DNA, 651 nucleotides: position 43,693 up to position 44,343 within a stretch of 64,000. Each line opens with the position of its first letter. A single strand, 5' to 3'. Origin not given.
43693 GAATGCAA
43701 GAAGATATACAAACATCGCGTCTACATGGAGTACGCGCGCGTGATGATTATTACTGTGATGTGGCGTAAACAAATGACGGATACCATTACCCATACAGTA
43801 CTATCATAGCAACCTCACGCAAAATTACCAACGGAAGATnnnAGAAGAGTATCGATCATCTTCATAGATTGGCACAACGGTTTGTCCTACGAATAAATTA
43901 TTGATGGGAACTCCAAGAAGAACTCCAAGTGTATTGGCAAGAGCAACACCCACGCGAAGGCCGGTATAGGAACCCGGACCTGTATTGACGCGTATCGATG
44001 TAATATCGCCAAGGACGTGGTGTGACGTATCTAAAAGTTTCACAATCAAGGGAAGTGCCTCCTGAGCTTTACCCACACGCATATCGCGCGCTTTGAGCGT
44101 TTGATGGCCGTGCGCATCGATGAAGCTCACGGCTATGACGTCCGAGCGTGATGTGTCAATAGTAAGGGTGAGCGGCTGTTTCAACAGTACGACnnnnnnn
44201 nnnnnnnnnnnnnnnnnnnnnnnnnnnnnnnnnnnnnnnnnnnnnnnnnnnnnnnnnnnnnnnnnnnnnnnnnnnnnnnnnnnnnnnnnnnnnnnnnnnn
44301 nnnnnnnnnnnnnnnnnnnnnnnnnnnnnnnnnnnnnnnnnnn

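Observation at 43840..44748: Single polypeptide fusing TsaC (YrdC/Sua5 domain) to the N-terminal domain of TsaB, adjacent to tsaE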

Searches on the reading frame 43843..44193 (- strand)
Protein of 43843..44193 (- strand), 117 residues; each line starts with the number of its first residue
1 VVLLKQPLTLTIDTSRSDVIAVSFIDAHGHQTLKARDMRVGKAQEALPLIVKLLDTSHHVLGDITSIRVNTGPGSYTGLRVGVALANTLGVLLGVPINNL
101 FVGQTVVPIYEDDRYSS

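Call 38: search_protein_representatives(protein=window:43843-44193:-)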
Query: 117 residues. Proteins with E-value up to 0.001 (for the whole library): 3535; up to 1e-10: 151; up to 1e-30: 0. The best 150 are listed.
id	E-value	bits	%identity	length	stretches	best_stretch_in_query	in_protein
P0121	6.2e-24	100.8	53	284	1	8-115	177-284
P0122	9.7e-20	87.4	46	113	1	7-113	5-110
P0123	8.8e-19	84.3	49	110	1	5-113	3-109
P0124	2.1e-18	83.1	45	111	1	7-115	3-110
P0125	2.3e-18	82.9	46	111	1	10-116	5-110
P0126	1.8e-17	80.0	49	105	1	6-99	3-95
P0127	1.8e-17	80.0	42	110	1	8-110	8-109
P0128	2.0e-17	79.9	48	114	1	8-115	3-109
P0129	5.0e-17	78.6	44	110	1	5-110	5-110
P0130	5.5e-17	78.5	45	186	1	5-110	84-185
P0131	8.1e-17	78.0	45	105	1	7-101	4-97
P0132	1.2e-16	77.4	42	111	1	7-111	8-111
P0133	1.4e-16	77.2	47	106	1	9-110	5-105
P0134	1.8e-16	76.8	44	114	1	8-110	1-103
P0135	1.8e-16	76.8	49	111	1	5-101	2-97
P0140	1.4e-15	73.9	44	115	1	9-112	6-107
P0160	3.0e-14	69.7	41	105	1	11-110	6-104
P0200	1.5e-12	64.2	42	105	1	9-104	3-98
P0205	2.7e-12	63.4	42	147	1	4-100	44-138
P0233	1.3e-11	61.2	35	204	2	8-98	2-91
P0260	6.3e-11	59.0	39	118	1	9-115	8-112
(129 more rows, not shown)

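Call 40: list_cluster_members(proteins=[P0122, P0123, P0124, P0127, P0130, P0140, P0160, P0200, P0233, P0260])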
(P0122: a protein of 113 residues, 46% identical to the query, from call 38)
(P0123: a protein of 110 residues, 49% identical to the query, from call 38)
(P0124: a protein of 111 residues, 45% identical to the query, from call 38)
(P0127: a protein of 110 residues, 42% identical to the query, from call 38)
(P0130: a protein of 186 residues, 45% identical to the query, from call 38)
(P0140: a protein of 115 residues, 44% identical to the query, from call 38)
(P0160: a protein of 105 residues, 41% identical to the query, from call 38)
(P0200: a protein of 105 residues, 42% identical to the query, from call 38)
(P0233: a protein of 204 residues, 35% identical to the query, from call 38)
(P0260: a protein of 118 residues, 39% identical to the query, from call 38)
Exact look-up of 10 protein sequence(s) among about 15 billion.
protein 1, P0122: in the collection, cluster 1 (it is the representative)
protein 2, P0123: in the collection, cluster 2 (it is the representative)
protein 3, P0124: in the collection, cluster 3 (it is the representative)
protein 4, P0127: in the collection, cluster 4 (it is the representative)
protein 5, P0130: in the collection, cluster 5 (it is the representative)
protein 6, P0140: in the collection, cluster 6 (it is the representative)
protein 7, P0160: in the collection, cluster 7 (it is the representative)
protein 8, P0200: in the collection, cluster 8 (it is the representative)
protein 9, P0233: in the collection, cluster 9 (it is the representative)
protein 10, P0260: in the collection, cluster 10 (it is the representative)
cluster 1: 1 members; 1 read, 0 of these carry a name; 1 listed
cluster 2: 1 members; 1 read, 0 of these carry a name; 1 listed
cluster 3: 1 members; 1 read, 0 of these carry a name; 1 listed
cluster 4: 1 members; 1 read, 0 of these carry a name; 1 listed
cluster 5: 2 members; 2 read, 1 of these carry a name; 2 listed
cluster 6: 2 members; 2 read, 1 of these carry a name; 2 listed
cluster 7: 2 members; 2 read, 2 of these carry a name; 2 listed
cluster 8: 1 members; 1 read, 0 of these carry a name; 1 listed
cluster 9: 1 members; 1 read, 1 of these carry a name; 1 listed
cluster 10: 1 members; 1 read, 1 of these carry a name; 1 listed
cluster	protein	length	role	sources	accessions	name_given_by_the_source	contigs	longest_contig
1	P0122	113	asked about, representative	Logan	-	-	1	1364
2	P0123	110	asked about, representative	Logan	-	-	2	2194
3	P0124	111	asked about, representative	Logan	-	-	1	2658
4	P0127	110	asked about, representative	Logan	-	-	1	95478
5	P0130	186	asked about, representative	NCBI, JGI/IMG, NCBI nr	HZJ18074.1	MAG TPA: tRNA (adenosine(37)-N6)-threonylcarbamoyltransferase complex dimerization ... | tRNA (adenosine(37)-N6)-threonylcarbamoyltransferase complex dimerization subunit type 1 ...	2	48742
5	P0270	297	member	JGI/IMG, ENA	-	-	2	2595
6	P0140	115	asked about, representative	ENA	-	-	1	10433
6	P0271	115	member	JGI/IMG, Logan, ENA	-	tRNA threonylcarbamoyladenosine biosynthesis protein TsaB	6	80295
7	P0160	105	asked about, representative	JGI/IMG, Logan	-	tRNA threonylcarbamoyladenosine biosynthesis protein TsaB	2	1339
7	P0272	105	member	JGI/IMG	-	tRNA threonylcarbamoyladenosine biosynthesis protein TsaB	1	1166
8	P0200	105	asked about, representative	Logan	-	-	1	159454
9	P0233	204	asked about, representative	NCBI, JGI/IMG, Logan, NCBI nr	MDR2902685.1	MAG: tRNA (adenosine(37)-N6)-threonylcarbamoyltransferase complex dimerization subunit ... | tRNA threonylcarbamoyl adenosine modification protein YeaZ | tRNA (adenosine(37)-N6)-threonylcarbamoyltransferase complex dimerization subunit type 1 ...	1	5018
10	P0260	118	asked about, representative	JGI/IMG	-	tRNA threonylcarbamoyl adenosine modification protein YeaZ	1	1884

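Call 43: find_homologous_proteins(query=A3, max_evalue=0.00001)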
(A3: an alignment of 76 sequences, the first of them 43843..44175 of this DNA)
Query A3 (76 sequences) (111 aa, profile of the alignment): 6278 proteins with E <= 0.00001 among 8000 candidates; the best 120 are listed.
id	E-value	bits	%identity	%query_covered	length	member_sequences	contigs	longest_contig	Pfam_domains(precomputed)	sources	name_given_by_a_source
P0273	1.1e-37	146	47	92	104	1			PF00814.32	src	-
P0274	3.0e-37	145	45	92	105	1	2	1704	PF00814.32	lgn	-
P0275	3.4e-37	145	44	94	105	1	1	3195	PF00814.32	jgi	jgi:tRNA threonylcarbamoyladenosine biosynthesis protein TsaB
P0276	3.6e-37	144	46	91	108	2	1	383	PF00814.32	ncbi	-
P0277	5.6e-37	144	44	93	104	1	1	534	PF00814.32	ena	-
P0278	5.6e-37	144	42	93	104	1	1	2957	PF00814.32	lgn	-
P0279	6.4e-37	144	44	91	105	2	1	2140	PF00814.32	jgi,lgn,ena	-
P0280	1.0e-36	143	48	93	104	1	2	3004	PF00814.32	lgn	-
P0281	1.2e-36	143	44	93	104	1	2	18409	PF00814.32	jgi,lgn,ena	-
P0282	1.2e-36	143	47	92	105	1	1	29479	PF00814.32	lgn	-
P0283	1.4e-36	143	47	91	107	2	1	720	PF00814.32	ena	-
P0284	1.5e-36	142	46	92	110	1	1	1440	PF00814.32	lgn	-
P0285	1.8e-36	142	46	93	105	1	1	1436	PF00814.32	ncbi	-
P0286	2.0e-36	142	43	93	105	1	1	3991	PF00814.32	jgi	jgi:tRNA threonylcarbamoyladenosine biosynthesis protein TsaB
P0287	2.7e-36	142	51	91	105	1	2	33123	PF00814.32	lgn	-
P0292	8.9e-36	140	42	94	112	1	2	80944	PF00814.32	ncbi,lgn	-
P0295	2.0e-35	139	41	91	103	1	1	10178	PF00814.32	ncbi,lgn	-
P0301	3.6e-35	138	41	92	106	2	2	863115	PF00814.32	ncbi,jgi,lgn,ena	-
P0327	1.2e-34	136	41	93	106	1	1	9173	PF00814.32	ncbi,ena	-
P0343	2.8e-34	135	42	92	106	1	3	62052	PF00814.32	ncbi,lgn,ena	-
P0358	5.4e-34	134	38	92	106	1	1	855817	PF00814.32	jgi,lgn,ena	-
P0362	6.3e-34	134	41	94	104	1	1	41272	PF00814.32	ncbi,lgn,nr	ncbi:MAG: tRNA (adenosine(37)-N6)-threonylcarbamoyltransferase complex dimerization subunit type 1 T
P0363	6.6e-34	134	46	80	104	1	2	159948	PF00814.32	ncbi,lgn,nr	ncbi:MAG TPA: tRNA (adenosine(37)-N6)-threonylcarbamoyltransferase complex dimerization subunit type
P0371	9.5e-34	133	41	94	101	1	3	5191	PF00814.32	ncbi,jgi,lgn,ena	-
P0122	1.2e-33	133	47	95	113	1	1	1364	PF00814.32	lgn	-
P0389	1.5e-33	133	43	91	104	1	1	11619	PF00814.32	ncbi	-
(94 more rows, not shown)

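Call 44: find_encoding_contigs(protein=P0301, flank=10000, max_places=2)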
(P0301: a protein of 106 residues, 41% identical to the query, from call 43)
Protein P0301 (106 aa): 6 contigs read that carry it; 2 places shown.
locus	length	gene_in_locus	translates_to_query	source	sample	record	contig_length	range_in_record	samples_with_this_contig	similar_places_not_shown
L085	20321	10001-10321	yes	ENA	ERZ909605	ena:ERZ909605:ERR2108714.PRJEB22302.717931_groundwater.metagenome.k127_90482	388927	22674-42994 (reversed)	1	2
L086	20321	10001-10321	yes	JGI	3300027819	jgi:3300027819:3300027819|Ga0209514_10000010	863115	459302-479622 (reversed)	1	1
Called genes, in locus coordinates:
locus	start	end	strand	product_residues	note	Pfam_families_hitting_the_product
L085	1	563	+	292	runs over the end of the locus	-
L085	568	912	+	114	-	-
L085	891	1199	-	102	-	PF01035:DNA_binding_1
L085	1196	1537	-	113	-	PF03819:MazG (weak), PF12643:MazG-like (weak)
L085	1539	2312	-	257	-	PF02673:BacA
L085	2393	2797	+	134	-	-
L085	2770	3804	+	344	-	PF03462:PCRF, PF00472:RF-1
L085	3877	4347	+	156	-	-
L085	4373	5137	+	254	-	PF00005:ABC_tran, PF13401:AAA_22 (faint), PF13304:AAA_21 (faint)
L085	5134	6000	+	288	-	PF18075:FtsX_ECD, PF02687:FtsX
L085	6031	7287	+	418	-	PF01551:Peptidase_M23 (faint)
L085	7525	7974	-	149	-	PF01371:Trp_repressor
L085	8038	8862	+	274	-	-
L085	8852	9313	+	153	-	PF02367:TsaE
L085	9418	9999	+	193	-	PF01300:Sua5_yciO_yrdC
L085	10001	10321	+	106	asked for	PF00814:TsaD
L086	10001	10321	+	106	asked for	PF00814:TsaD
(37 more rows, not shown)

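Call 45: find_encoding_contigs(protein=P0363, flank=10000, max_places=2)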
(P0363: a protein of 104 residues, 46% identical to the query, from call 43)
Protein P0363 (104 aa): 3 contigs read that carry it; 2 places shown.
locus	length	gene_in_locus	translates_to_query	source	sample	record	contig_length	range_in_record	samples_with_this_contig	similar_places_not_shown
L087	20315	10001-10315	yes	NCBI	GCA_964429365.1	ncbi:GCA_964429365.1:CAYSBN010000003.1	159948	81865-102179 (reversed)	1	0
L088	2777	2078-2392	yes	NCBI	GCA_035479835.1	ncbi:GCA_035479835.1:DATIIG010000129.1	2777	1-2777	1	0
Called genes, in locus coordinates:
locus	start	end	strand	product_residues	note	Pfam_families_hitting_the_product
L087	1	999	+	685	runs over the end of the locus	PF13292:DXP_synthase_N, PF00456:Transketolase_N, PF00676:E1_dh, PF02779:Transket_pyr, PF02780:Transketolase_C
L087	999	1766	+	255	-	PF23023:Anti-Pycsar_Apyc1, PF00753:Lactamase_B (weak), PF12706:Lactamase_B_2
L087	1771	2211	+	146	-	-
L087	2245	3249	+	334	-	PF03462:PCRF, PF00472:RF-1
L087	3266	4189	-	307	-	-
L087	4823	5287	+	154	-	-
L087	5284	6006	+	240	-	PF00005:ABC_tran, PF13304:AAA_21 (faint)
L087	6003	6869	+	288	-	PF18075:FtsX_ECD, PF02687:FtsX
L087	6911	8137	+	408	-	PF11932:DUF3450 (faint)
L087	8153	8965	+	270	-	-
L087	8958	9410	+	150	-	PF02367:TsaE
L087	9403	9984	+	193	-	PF01300:Sua5_yciO_yrdC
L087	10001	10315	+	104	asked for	PF00814:TsaD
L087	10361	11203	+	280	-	PF00188:CAP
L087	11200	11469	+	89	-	-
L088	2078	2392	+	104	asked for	PF00814:TsaD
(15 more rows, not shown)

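Call 47: find_encoding_contigs(protein=P0358, flank=10000, max_places=2)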
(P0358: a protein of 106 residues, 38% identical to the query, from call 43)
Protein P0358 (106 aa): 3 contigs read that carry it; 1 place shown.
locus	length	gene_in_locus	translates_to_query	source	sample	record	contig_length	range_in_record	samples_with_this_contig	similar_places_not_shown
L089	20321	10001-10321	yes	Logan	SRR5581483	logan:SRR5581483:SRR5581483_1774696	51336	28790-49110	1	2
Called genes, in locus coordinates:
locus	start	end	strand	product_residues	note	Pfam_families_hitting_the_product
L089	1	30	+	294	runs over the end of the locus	PF00892:EamA, PF03151:TPT (weak), PF00892:EamA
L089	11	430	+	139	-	-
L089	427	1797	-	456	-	PF01566:Nramp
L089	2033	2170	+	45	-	-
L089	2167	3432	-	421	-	PF01566:Nramp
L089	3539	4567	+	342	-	PF03462:PCRF, PF00472:RF-1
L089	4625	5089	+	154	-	-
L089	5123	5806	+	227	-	PF00005:ABC_tran, PF13401:AAA_22 (weak), PF13304:AAA_21 (weak)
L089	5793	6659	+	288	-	PF18075:FtsX_ECD, PF02687:FtsX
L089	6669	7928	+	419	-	-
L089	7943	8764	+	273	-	-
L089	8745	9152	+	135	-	PF02367:TsaE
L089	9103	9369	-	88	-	-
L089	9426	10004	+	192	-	PF01300:Sua5_yciO_yrdC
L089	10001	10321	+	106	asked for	PF00814:TsaD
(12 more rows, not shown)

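Call 57: search_protein_families(library=ncbifam, alignment_id=A3, max_evalue=0.001)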
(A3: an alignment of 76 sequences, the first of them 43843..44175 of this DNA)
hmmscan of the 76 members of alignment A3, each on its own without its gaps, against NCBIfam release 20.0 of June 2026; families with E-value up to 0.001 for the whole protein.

A. member 1, window:43843-44175:- (111 aa): 4 families
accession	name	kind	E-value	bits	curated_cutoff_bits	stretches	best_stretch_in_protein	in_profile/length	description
TIGR03725.1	T6A_YeaZ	equivalog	7.1e-18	65.4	69.3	1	4-91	2-88/212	tRNA (adenosine(37)-N6)-threonylcarbamoyltransferase complex dimerization subunit type 1 TsaB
TIGR03722.2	arch_KAE1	equivalog_domain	9.5e-05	21.6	375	1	27-91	37-101/323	KEOPS complex N(6)-L-threonylcarbamoyladenine synthase Kae1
TIGR03723.1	T6A_TsaD_YgjD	equivalog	0.00013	21.2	296.1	1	39-91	52-104/314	tRNA (adenosine(37)-N6)-threonylcarbamoyltransferase complex transferase subunit TsaD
TIGR00329.1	gcp_kae1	subfamily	0.00015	21.1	207.8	1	38-91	50-103/305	tRNA (adenosine(37)-N6)-threonylcarbamoyltransferase complex transferase subunit TsaD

B. families by the number of members that match (of 76 scanned): 5 families
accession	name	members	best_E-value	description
TIGR03725.1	T6A_YeaZ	76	1.9e-26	tRNA (adenosine(37)-N6)-threonylcarbamoyltransferase complex dimerization subunit type 1 TsaB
TIGR03723.1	T6A_TsaD_YgjD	75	4.6e-10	tRNA (adenosine(37)-N6)-threonylcarbamoyltransferase complex transferase subunit TsaD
TIGR00329.1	gcp_kae1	73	1.5e-10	tRNA (adenosine(37)-N6)-threonylcarbamoyltransferase complex transferase subunit TsaD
TIGR03722.2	arch_KAE1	71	1.4e-08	KEOPS complex N(6)-L-threonylcarbamoyladenine synthase Kae1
NF007174.0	PRK09605.1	26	1.2e-05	bifunctional N(6)-L-threonylcarbamoyladenine synthase/serine/threonine protein kinase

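Call 58: search_protein_families(library=pfam, proteins=[P0121, P0130, P0205, P0233], max_evalue=0.01)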
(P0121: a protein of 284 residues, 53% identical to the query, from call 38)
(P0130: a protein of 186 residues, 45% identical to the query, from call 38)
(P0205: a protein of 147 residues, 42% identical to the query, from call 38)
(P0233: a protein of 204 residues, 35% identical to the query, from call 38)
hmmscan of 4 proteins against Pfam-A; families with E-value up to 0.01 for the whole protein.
P0121 (284 aa): 7 families
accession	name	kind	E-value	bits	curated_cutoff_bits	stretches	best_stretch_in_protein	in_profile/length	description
PF13671.12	AAA_33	-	1.8e-15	57.9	27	1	6-148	1-143/143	AAA domain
PF08433.16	KTI12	-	6.5e-12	46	22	1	6-150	3-142/271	Chromatin associated protein KTI12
PF00814.31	TsaD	-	1.9e-07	31.5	24.8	1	208-265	26-83/264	tRNA N6-adenosine threonylcarbamoyltransferase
PF13207.12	AAA_17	-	0.00012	22.8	27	1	11-138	2-135/136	AAA domain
PF13238.12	AAA_18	-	0.00032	21.6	29.4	1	8-130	2-117/128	AAA domain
PF01202.28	SKI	-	0.003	18.1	22.1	1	16-152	4-134/159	Shikimate kinase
PF01591.24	6PF2K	-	0.0073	16.1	27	0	3-28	12-37/223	6-phosphofructo-2-kinase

P0130 (186 aa): 2 families
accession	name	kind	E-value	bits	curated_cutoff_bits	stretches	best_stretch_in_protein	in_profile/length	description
PF01300.24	Sua5_yciO_yrdC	-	1.1e-13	51.5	25.1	1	1-75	103-178/178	Telomere recombination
PF00814.31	TsaD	-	3.8e-13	50.2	24.8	1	118-172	30-84/264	tRNA N6-adenosine threonylcarbamoyltransferase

P0205 (147 aa): 1 family
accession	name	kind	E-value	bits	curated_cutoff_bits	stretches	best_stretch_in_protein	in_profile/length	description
PF00814.31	TsaD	-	2.1e-14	54.3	24.8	1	81-135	30-84/264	tRNA N6-adenosine threonylcarbamoyltransferase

P0233 (204 aa): 1 family
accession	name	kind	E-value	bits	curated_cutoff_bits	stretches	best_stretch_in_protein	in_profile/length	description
PF00814.31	TsaD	-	2.3e-20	73.9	24.8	1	36-146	30-149/264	tRNA N6-adenosine threonylcarbamoyltransferase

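Call 65: list_cluster_members(proteins=[P0362, P0363, P0292, P0295, P0301, P0327, P0343, P0371, P0389, P0107])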
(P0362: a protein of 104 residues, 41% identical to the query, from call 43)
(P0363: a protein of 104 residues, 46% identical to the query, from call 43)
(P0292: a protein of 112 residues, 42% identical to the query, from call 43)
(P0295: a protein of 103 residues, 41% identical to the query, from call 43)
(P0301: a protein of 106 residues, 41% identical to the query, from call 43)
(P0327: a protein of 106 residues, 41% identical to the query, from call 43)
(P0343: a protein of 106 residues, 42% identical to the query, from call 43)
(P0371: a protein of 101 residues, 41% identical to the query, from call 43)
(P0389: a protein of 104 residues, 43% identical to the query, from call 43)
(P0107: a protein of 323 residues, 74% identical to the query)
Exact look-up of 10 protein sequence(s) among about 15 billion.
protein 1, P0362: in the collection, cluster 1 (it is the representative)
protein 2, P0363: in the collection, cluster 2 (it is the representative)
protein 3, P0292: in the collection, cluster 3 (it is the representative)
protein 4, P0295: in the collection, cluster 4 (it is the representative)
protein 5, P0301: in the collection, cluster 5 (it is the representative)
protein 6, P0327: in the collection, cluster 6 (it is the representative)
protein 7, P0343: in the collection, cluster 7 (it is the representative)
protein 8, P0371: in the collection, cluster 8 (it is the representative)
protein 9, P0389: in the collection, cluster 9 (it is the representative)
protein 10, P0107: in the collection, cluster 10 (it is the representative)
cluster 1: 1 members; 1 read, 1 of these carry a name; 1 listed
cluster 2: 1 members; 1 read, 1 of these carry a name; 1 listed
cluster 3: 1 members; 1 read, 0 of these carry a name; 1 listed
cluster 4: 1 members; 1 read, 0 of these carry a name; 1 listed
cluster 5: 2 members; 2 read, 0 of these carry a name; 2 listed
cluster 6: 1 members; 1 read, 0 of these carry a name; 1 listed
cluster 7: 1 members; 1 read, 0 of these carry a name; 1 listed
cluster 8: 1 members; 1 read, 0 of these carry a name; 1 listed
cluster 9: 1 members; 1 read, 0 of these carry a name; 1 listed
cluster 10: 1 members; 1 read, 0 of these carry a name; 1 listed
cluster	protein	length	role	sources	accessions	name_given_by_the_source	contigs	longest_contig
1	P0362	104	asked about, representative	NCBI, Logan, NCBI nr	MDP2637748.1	MAG: tRNA (adenosine(37)-N6)-threonylcarbamoyltransferase complex dimerization subunit ... | tRNA (adenosine(37)-N6)-threonylcarbamoyltransferase complex dimerization subunit type 1 ...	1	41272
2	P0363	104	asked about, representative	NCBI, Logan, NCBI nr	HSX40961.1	MAG TPA: tRNA (adenosine(37)-N6)-threonylcarbamoyltransferase complex dimerization ... | tRNA (adenosine(37)-N6)-threonylcarbamoyltransferase complex dimerization subunit type 1 ...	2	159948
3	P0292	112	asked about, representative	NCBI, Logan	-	-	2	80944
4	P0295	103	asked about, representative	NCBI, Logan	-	-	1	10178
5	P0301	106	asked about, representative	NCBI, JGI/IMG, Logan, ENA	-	-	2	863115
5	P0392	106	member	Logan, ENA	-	-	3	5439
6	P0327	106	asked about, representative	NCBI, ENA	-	-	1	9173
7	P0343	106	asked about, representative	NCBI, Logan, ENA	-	-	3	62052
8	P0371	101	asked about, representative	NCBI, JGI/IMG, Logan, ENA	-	-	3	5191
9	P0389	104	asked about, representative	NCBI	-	-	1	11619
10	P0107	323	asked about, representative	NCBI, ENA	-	-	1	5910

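Call 69: find_homologous_proteins(query=P0233, max_evalue=0.00001)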
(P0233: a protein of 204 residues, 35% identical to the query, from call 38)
Query P0233 (204 aa): 2925 proteins with E <= 0.00001 among 4284 candidates; the best 120 are listed.
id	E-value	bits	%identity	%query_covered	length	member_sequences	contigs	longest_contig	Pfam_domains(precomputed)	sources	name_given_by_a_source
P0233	2.2e-126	436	100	100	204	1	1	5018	PF00814.32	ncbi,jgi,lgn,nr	ncbi:MAG: tRNA (adenosine(37)-N6)-threonylcarbamoyltransferase complex dimerization subunit type 1 T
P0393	3.3e-62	227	55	99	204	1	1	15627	PF00814.32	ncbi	-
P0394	1.6e-61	225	55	99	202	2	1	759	PF00814.32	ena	-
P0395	2.2e-61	225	56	99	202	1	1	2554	PF00814.32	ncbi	-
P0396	5.7e-60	220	55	99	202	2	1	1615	PF00814.32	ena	-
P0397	1.5e-59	219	53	99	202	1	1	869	PF00814.32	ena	-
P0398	2.6e-59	218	55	99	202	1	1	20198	PF00814.32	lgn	-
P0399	2.9e-59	218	52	99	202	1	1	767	PF00814.32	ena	-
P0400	4.3e-59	217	54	99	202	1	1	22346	PF00814.32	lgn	-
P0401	6.3e-59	217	52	99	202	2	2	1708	PF00814.32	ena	-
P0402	7.5e-59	216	55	99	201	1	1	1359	PF00814.32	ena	-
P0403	8.5e-59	216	53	99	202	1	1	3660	PF00814.32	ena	-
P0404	1.1e-58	216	54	99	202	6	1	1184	PF00814.32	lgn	-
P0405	2.0e-58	215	51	99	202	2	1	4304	PF00814.32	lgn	-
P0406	2.0e-58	215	52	99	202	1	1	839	PF00814.32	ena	-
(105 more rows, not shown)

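Call 74: predict_structure(alignment_id=A4)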
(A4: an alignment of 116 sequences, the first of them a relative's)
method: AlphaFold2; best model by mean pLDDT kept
length: 106 residues; sequences in the alignment: 116
mean_pLDDT: 93.8   pTM: 0.86
mean pLDDT of the five models: 93.8, 91.8, 91.8, 91.5, 91.0
residues with pLDDT >= 90: 91; 70-90: 14; 50-70: 1; < 50: 0
segments of 3 or more residues with pLDDT < 50: none
pLDDT, mean of each block of 10 residues (from residue 1): 95 94 94 82 97 97 95 95 97 96 88
secondary structure, 60 per line:
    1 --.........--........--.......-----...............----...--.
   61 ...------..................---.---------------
elements in order: E3-11 E14-21 E24-30 H36-50 E60-63 H70-87
